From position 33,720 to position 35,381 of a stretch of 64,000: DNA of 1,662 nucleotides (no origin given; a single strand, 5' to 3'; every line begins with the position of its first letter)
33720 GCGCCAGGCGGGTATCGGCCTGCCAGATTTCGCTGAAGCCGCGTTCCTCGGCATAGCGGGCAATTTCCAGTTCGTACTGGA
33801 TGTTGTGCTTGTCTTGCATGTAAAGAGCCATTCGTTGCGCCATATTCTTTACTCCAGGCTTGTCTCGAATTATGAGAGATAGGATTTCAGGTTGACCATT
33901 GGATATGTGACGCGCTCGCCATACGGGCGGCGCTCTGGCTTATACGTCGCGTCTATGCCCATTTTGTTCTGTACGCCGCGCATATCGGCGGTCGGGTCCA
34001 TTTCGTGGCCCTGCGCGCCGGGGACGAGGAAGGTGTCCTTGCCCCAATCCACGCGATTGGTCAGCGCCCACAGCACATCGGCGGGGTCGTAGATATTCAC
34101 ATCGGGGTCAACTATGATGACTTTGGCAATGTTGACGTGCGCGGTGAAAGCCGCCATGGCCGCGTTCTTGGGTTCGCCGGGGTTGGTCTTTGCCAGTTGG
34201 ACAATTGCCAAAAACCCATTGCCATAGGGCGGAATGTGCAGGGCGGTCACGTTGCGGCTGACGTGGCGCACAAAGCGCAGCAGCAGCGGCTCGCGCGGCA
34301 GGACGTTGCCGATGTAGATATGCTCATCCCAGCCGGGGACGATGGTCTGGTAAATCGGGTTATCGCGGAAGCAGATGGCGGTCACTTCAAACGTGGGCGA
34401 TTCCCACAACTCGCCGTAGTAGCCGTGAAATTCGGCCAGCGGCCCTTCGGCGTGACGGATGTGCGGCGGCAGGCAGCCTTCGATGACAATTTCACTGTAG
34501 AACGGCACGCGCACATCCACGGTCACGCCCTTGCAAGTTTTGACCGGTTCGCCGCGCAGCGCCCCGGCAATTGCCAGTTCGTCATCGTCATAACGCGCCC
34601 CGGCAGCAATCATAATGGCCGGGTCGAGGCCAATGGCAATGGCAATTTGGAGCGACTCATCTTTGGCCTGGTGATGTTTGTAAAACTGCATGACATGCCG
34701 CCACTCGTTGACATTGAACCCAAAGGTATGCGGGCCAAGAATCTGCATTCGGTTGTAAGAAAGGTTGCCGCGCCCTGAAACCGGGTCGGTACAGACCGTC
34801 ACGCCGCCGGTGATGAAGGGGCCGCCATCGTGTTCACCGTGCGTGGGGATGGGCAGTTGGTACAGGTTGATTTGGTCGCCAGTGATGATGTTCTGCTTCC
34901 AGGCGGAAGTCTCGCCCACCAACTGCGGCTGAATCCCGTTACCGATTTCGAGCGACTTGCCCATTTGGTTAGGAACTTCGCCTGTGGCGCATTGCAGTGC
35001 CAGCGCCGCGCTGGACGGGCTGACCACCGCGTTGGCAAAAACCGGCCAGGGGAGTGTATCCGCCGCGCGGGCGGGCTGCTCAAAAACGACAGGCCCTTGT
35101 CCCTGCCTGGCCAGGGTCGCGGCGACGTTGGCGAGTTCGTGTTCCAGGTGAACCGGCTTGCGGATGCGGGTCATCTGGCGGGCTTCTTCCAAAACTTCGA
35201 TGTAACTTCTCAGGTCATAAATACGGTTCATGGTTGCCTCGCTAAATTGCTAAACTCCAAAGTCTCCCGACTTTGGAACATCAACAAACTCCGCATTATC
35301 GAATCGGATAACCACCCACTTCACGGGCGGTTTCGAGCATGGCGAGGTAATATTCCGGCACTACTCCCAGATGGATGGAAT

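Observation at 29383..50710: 19-gene co-directional catabolic island built around YgeW/YgeY/SsnA/XdhD-like genes plus unexpected partners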

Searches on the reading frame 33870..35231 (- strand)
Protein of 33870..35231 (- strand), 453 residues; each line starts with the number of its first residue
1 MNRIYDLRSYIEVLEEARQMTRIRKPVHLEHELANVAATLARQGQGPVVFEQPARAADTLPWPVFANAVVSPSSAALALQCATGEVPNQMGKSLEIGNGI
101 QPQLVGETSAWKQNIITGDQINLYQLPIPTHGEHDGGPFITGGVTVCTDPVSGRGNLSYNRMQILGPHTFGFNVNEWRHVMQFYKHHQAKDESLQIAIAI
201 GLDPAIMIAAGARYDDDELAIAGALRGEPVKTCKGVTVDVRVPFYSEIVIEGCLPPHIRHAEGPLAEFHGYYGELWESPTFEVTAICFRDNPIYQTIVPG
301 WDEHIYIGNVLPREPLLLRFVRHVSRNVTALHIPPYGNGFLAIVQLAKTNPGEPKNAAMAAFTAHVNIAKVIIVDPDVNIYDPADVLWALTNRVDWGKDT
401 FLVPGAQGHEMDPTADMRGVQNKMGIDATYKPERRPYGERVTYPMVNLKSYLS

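Call 4: search_protein_families(library=pfam, proteins=[window:33870-35231:-])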
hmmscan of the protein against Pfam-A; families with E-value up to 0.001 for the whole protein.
window:33870-35231:- (453 aa): 3 families
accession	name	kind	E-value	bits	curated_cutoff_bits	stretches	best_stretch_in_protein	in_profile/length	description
PF01977.22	UbiD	-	2.3e-58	197.2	23.3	1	109-300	8-204/206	3-octaprenyl-4-hydroxybenzoate carboxy-lyase Rift-related domain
PF20696.2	UbiD_C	-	3.9e-29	101.7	24.2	1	311-428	6-127/127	3-octaprenyl-4-hydroxybenzoate carboxy-lyase C-terminal domain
PF20695.2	UbiD_N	-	6.6e-11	42.6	24.3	1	11-92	1-76/78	3-octaprenyl-4-hydroxybenzoate carboxy-lyase N-terminal domain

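Call 6: search_protein_families(library=ncbifam, proteins=[window:33870-35231:-], max_evalue=1e-8)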
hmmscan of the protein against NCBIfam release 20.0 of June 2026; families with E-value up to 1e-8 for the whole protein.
window:33870-35231:- (453 aa): 7 families
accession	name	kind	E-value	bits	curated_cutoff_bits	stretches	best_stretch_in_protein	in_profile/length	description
TIGR00148.1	TIGR00148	subfamily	4.3e-87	292.6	244.85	1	7-431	1-438/438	UbiD family decarboxylase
NF041204.1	VdcC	exception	1.5e-78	264.3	650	1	5-433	2-442/467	non-oxidative hydroxyarylic acid decarboxylases subunit C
TIGR03701.1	mena_SCO4490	equivalog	3.8e-58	197.3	495.9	1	9-407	1-418/433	menaquinone biosynthesis decarboxylase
NF008175.0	PRK10922.1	equivalog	1.1e-49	169.3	788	1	109-431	128-458/497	4-hydroxy-3-polyprenylbenzoate decarboxylase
TIGR02724.1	phenyl_P_beta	equivalog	4.1e-32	111.2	468.95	1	6-420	2-428/472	phenylphosphate carboxylase subunit beta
NF041219.1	BagN_FevL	exception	1.1e-31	109.9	1000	1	2-300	15-326/502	bagremycin/ferroverdin biosynthesis UbiD family decarboxylase BagN/FevL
TIGR02723.1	phenyl_P_alpha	equivalog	6.4e-25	87.7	564.6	1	98-416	101-426/485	phenylphosphate carboxylase subunit alpha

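Call 50: search_solved_structures(query=window:33870-35231:-, max_evalue=1e-10)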
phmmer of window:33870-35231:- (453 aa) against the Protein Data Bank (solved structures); distinct sequences matched with E-value up to 1e-10: 40.
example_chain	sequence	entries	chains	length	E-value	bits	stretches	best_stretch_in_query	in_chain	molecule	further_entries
6h6v_A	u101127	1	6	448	1.6e-75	257.9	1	5-436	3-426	3-polyprenyl-4-hydroxybenzoate decarboxylase and related decarboxylases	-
6h6x_B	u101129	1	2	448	2.3e-71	244.1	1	5-436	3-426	3-polyprenyl-4-hydroxybenzoate decarboxylase and related decarboxylases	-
2idb_A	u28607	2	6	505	8.8e-46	159.8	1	111-431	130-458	3-octaprenyl-4-hydroxybenzoate carboxy-lyase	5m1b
5m1c_A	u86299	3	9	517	9.8e-46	159.7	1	111-431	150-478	3-octaprenyl-4-hydroxybenzoate carboxy-lyase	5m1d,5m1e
7p9q_A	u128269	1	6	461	3.2e-45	157.9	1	6-449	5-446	AnInD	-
5o3m_A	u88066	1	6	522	3e-42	148.2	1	64-415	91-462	Protocatechuate decarboxylase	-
5ny5_A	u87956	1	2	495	1.9e-40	142.2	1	3-415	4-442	3,4-dihydroxybenzoate decarboxylase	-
5o3n_A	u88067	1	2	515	2.6e-40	141.8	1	3-415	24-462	3,4-dihydroxybenzoate decarboxylase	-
7ae4_A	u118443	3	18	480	2.1e-36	128.9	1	4-436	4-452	Phenolic acid decarboxylase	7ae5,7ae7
7ney_A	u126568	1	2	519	1.1e-28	103.5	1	7-413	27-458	Ferulic acid decarboxylase 1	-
6da6_A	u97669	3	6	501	3.3e-28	101.9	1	1-395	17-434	UbiD-like decarboxylase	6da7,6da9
7nf0_A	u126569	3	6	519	2.5e-27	99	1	7-404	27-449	Ferulic acid decarboxylase 1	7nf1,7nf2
7pda_A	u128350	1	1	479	3.1e-26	95.4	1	5-413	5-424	UbiD family decarboxylase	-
9gqr_A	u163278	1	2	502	1e-24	90.3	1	109-397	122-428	decarboxylase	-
8oz5_A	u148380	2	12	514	1.2e-23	86.8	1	96-417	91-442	Phthaloyl-CoA decarboxylase (Pcd)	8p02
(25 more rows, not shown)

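Call 83: search_dna_similar(query=window:33870-35231:-, collection=plasmids, mode=protein, max_rows=40, max_evalue=1e-20)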
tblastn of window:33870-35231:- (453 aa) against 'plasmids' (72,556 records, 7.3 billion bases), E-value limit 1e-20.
Records with a match: 411; places in all: 450; records where one place covers at least 80% of the query: 244.
Best place of each record, by identity: <60% 411.
By first word of the organism name: Sinorhizobium 125; Agrobacterium 23; Paracoccus 19; Ensifer 19; Pantoea 16; Paraburkholderia 13; Rhizobium 12; Rahnella 11; Escherichia 11; Klebsiella 11; and 51 more.
By predicted mobility (MOB-suite, as given by PLSDB): non-mobilizable 234; conjugative 95; mobilizable 82.
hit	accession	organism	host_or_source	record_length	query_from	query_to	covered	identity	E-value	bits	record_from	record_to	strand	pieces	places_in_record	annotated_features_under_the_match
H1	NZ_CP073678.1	Cupriavidus sp. KK10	Isolate,A bacterial consortium from ...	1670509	7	429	93%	38.1%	4e-60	219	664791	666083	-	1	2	none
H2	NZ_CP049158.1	Caballeronia sp. SBC1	whole organism,soil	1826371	7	429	93%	37.5%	5e-65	233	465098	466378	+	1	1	none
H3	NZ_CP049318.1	Caballeronia sp. SBC2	whole organism,soil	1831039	7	429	93%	37.5%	7e-65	233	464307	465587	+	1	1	none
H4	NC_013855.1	Azospirillum sp. B510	-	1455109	5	429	94%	37.3%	1e-63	229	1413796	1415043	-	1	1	record has no annotation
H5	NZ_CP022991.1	Paraburkholderia aromaticivorans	-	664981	7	429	93%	37.1%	4e-63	228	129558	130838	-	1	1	UbiD family decarboxylase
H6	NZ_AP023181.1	Paraburkholderia sp. PGU19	Physopelta gutta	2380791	7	429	93%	36.8%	2e-61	223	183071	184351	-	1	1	none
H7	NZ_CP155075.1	Paraburkholderia sp. PREW-6R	single cell,Phlox subulata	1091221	4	429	94%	36.4%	1e-60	221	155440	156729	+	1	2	none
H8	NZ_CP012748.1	Paraburkholderia caribensis MBA4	soil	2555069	7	429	93%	36.6%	2e-60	220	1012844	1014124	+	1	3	none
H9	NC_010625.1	Paraburkholderia phymatum STM815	-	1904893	4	429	94%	36.2%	5e-63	228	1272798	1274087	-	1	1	record has no annotation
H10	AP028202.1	Paraburkholderia largidicola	Physopelta gutta,midgut,Midgut crypts ...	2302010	4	429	94%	36.1%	6e-61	222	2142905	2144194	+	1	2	UbiD family decarboxylase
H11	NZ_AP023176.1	Paraburkholderia largidicola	Physopelta gutta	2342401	4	429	94%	36.1%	6e-61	222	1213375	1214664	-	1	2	none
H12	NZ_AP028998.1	Paraburkholderia sp. 22B1P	-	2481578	4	429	94%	36.1%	6e-61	222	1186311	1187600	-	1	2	none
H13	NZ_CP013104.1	Paraburkholderia caribensis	-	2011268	7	429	93%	36.4%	1e-61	224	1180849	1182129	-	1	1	none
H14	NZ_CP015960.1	Paraburkholderia caribensis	Mimosa,single cell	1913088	7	429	93%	36.4%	1e-61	224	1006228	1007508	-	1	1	none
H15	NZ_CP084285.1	Caballeronia zhejiangensis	Anasa tristis,Cell culture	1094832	7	429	93%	36.4%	1e-58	215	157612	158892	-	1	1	none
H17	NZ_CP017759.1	Cupriavidus necator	whole organism,soil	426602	7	429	93%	36.3%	2e-57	211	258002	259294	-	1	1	UbiD family decarboxylase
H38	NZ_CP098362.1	Paracoccus sp. TOH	cell cuture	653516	6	431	94%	31.0%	1e-32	139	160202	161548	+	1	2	UbiD family decarboxylase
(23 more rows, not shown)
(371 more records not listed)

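Call 84: get_annotated_region(hit=H17, flank=9000)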
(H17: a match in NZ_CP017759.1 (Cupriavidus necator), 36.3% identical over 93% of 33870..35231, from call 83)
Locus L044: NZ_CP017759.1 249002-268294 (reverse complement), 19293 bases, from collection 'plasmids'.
description: Cupriavidus necator strain NH9 plasmid pENH92, complete sequence
organism: Cupriavidus necator (NCBI taxid 106590)
taxonomy: Bacteria; Pseudomonadota; Betaproteobacteria; Burkholderiales; Burkholderiaceae; Cupriavidus; Cupriavidus necator
host: -; source: whole organism,soil; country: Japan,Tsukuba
typing (MOB-suite, as given by PLSDB): non-mobilizable; mating-pair formation MPF_F
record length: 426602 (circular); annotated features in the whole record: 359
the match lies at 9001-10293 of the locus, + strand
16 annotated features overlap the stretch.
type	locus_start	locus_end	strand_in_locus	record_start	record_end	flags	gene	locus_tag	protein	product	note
CDS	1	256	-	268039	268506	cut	-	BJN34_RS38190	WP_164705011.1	hypothetical protein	-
CDS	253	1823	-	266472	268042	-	-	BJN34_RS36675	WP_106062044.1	IS3 family transposase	-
CDS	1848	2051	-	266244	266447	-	-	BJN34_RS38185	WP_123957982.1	hypothetical protein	-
CDS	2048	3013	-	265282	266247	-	-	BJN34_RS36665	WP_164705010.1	tyrosine-type recombinase/integrase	GO:0015074 - DNA integration [Evidence IEA]; GO:0006310 - DNA recombination [Evidence IEA]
CDS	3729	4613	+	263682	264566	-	-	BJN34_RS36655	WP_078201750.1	IclR family transcriptional regulator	GO:0006355 - regulation of DNA-templated transcription [Evidence IEA]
CDS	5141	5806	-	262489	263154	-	adk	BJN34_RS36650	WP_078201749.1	adenylate kinase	GO:0006139 - nucleobase-containing compound metabolic process [Evidence IEA]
CDS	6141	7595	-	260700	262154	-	-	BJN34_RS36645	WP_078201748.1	aldehyde dehydrogenase family protein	-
CDS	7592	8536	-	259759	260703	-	-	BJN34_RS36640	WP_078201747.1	LysR family transcriptional regulator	GO:0006355 - regulation of DNA-templated transcription [Evidence IEA]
CDS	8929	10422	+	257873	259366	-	-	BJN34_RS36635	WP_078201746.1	UbiD family decarboxylase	-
CDS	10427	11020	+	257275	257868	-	-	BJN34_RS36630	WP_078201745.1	UbiX family flavin prenyltransferase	-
CDS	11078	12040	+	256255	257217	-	-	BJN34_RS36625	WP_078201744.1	tripartite tricarboxylate transporter substrate binding protein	-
CDS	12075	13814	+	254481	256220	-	-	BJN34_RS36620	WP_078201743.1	GMC family oxidoreductase N-terminal domain-containing protein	-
CDS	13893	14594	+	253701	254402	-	-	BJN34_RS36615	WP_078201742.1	sterol desaturase family protein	GO:0008610 - lipid biosynthetic process [Evidence IEA]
CDS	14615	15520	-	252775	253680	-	-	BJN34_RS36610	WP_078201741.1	LysR family transcriptional regulator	GO:0006355 - regulation of DNA-templated transcription [Evidence IEA]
CDS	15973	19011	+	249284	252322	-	-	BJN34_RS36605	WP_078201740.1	molybdopterin cofactor-binding domain-containing protein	-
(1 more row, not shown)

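Call 85: get_annotated_region(hit=H38, flank=9000)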
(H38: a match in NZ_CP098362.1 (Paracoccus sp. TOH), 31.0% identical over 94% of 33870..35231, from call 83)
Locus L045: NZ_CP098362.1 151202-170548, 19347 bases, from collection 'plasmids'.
description: Paracoccus sp. TOH plasmid p1, complete sequence
organism: Paracoccus sp. TOH (NCBI taxid 1263728)
taxonomy: Bacteria; Pseudomonadota; Alphaproteobacteria; Rhodobacterales; Paracoccaceae; Paracoccus; Paracoccus sp. TOH
host: -; source: cell cuture; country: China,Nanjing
typing (MOB-suite, as given by PLSDB): non-mobilizable; replicon rep_cluster_229
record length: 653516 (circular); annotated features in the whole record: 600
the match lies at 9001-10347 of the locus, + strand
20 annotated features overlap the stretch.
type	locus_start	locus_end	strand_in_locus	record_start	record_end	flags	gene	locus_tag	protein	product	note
CDS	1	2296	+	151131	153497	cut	-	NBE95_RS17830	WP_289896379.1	penicillin acylase family protein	GO:0017000 - antibiotic biosynthetic process [Evidence IEA]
CDS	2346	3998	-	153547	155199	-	-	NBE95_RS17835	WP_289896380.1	iron ABC transporter permease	GO:0006826 - iron ion transport [Evidence IEA]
CDS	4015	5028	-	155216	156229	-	-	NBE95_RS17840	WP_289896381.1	extracellular solute-binding protein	-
CDS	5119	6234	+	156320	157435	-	-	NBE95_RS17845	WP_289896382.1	ABC transporter ATP-binding protein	-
CDS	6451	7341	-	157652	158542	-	-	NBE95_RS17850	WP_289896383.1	U32 family peptidase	GO:0006744 - ubiquinone biosynthetic process [Evidence IEA]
CDS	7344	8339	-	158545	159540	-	-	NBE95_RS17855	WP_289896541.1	peptidase U32 family protein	-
CDS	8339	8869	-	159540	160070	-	-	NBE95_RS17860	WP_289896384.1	SCP2 sterol-binding domain-containing protein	-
CDS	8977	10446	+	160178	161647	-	-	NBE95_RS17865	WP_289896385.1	UbiD family decarboxylase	-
CDS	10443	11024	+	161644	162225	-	-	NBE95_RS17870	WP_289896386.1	UbiX family flavin prenyltransferase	-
CDS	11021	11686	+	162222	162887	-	ric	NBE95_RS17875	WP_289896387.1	iron-sulfur cluster repair di-iron protein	GO:0030091 - protein repair [Evidence IEA]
CDS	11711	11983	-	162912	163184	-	-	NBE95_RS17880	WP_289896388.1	DUF6522 family protein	-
CDS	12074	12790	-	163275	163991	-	-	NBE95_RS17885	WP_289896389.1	Crp/Fnr family transcriptional regulator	GO:0006355 - regulation of DNA-templated transcription [Evidence IEA]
CDS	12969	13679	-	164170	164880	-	-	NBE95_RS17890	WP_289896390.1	Crp/Fnr family transcriptional regulator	GO:0006355 - regulation of DNA-templated transcription [Evidence IEA]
CDS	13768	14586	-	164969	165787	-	-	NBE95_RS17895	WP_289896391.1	SUMF1/EgtB/PvdO family nonheme iron enzyme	-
CDS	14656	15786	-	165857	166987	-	nirK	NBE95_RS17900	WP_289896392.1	copper-containing nitrite reductase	GO:0006807 - nitrogen compound metabolic process [Evidence IEA]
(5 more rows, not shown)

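Call 86: search_dna_similar(query=window:33870-35231:-, collection=plasmids, mode=protein, max_rows=40, max_evalue=1e-20, rows=spread)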
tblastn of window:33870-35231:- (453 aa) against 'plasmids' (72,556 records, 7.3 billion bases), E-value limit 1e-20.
Records with a match: 411; places in all: 450; records where one place covers at least 80% of the query: 244.
Best place of each record, by identity: <60% 411.
By first word of the organism name: Sinorhizobium 125; Agrobacterium 23; Paracoccus 19; Ensifer 19; Pantoea 16; Paraburkholderia 13; Rhizobium 12; Rahnella 11; Escherichia 11; Klebsiella 11; and 51 more.
By predicted mobility (MOB-suite, as given by PLSDB): non-mobilizable 234; conjugative 95; mobilizable 82.
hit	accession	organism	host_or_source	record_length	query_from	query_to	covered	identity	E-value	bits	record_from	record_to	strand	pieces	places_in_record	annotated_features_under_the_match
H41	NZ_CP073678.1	Cupriavidus sp. KK10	Isolate,A bacterial consortium from ...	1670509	7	429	93%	38.1%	4e-60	219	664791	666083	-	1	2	none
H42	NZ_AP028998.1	Paraburkholderia sp. 22B1P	-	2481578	4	429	94%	36.1%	6e-61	222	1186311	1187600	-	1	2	none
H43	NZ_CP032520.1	Cupriavidus oxalaticus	cell culture,activated sludge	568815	7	429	93%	35.1%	4e-57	211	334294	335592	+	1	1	UbiD family decarboxylase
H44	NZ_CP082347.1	Pantoea dispersa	water,drinking water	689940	4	452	99%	30.9%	1e-49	189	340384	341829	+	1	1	UbiD family decarboxylase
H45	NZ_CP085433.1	Priestia megaterium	single cell,soil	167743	6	429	94%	30.8%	9e-40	160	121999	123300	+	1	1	non-oxidative hydroxyarylic acid decarboxylases subunit C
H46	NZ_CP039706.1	Clostridium butyricum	Homo sapiens,isolation from The first ...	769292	2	452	100%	28.1%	2e-37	153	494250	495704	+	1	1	UbiD family decarboxylase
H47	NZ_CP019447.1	Kosakonia cowanii JCM 10956 = DSM 18146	-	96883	6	431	94%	29.6%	4e-38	155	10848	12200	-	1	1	ubiD: 4-hydroxy-3-polyprenylbenzoate decarboxylase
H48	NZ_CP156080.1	Defluviimonas sp. SAOS-178_SWC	Sediment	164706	6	431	94%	29.2%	1e-30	133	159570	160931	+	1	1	UbiD family decarboxylase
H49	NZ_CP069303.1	Shinella sp. PSBB067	monoisolate,Minnesota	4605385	2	431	95%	28.7%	1e-34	145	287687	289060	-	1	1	none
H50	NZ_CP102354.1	Paracoccus sp. SMMA_5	pure culture,Lotus pond, a sulfur-borax ...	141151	23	429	90%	30.0%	4e-46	178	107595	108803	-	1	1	UbiD family decarboxylase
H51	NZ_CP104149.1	Sinorhizobium medicae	Trigonella foenum-graecum,cell culture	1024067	2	444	98%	27.4%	5e-35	145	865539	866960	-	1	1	record has no annotation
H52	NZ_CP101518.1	Ensifer adhaerens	cell cuture,rhizosphere soil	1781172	1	431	95%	28.0%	6e-35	145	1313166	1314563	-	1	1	none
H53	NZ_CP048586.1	Agrobacterium pusense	walnut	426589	3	431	95%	28.0%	1e-40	162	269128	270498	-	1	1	UbiD family decarboxylase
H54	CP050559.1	Sinorhizobium meliloti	Melilotus officinalis,cell culture,root ...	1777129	7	447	97%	27.1%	4e-36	149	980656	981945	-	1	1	UbiD family decarboxylase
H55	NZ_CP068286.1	Ralstonia syzygii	Musa balbisiana cultivar Kepok,banana ...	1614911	6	431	94%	27.9%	1e-28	127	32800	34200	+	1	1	record has no annotation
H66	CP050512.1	Sinorhizobium meliloti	Medicago sativa,cell culture,root nodule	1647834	121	433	69%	34.5%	8e-50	189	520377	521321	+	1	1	UbiD family decarboxylase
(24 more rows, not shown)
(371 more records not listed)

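Call 87: get_annotated_region(hit=H53, flank=10000)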
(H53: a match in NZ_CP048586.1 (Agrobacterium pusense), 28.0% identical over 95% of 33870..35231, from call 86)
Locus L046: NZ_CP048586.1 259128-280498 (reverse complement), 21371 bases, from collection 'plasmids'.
description: Agrobacterium pusense strain CC001 plasmid pAt1, complete sequence
organism: Agrobacterium pusense (NCBI taxid 648995)
taxonomy: Bacteria; Pseudomonadota; Alphaproteobacteria; Hyphomicrobiales; Rhizobiaceae; Agrobacterium; Agrobacterium pusense
host: -; source: walnut; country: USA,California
typing (MOB-suite, as given by PLSDB): non-mobilizable; mating-pair formation MPF_T
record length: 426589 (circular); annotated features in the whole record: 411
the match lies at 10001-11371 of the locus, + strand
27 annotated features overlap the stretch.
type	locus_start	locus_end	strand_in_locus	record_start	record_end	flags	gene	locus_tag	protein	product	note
CDS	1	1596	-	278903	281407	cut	napA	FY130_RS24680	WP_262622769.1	periplasmic nitrate reductase subunit alpha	GO:0042126 - nitrate metabolic process [Evidence IEA]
CDS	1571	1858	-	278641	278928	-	-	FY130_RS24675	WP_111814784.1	chaperone NapD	-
CDS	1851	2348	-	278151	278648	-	-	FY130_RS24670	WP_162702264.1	ferredoxin-type protein NapF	-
CDS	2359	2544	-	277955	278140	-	napE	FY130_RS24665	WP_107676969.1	periplasmic nitrate reductase, NapE protein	GO:0042126 - nitrate metabolic process [Evidence IEA]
CDS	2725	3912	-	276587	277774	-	-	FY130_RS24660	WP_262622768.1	NnrS family protein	-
CDS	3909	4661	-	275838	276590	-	-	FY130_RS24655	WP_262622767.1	ATP-binding cassette domain-containing protein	-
CDS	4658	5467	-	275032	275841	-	-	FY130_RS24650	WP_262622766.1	ABC transporter permease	-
CDS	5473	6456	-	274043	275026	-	-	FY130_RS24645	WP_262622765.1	ABC transporter substrate-binding protein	-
CDS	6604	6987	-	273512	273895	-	-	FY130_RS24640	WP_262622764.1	hypothetical protein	-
CDS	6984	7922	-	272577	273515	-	-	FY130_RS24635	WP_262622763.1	U32 family peptidase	GO:0006744 - ubiquinone biosynthetic process [Evidence IEA]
CDS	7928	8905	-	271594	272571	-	-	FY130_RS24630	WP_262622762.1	peptidase U32 family protein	-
CDS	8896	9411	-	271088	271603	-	-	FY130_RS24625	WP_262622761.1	SCP2 domain-containing protein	-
CDS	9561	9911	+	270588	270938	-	-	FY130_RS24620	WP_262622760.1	DUF488 domain-containing protein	-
CDS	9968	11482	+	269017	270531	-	-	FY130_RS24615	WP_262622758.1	UbiD family decarboxylase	-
CDS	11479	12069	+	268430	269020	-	-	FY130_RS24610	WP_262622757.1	UbiX family flavin prenyltransferase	-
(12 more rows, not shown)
